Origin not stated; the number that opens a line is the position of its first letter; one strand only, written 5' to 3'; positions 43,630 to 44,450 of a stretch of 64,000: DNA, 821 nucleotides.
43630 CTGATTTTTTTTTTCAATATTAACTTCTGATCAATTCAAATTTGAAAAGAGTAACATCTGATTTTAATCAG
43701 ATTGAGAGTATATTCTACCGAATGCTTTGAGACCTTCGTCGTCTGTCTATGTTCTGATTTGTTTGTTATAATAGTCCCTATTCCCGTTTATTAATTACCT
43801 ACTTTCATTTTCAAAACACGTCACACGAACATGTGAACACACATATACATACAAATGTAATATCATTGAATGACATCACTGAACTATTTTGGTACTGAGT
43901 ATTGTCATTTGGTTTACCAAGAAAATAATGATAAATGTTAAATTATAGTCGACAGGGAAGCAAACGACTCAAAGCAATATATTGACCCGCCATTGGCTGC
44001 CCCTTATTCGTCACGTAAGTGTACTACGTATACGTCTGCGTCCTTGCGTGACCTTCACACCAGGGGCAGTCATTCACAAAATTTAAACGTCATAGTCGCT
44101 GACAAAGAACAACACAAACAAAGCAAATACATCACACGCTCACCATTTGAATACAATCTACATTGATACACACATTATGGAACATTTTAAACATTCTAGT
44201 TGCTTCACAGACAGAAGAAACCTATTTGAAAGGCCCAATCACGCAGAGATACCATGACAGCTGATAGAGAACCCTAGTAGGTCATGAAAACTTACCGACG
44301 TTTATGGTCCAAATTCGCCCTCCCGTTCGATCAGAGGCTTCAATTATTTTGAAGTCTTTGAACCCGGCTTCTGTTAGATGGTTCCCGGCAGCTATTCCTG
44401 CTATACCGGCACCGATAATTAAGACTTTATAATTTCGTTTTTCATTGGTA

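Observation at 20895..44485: A complete polyamine oxidase gene can be reconstructed across 23.6 kb, although the ORF track shows only fragments of it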

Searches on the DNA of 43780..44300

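Call 42: search_rna_families(source=window, start=43780, end=44300, threshold=evalue, max_evalue=1)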
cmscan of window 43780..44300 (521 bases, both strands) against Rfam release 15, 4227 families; matches with E-value up to 1: 0.
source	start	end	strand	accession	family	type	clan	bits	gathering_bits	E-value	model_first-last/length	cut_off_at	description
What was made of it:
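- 43983..44136 (.): Single-copy conserved non-coding block in intron 1, 160-310 nt downstream of exon 1. It is a candidate cis-regulatory element. No Rfam match (call 42).
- Tried and rejected: Rfam at a permissive threshold on the intron-1 conserved block: nothing (call 42).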
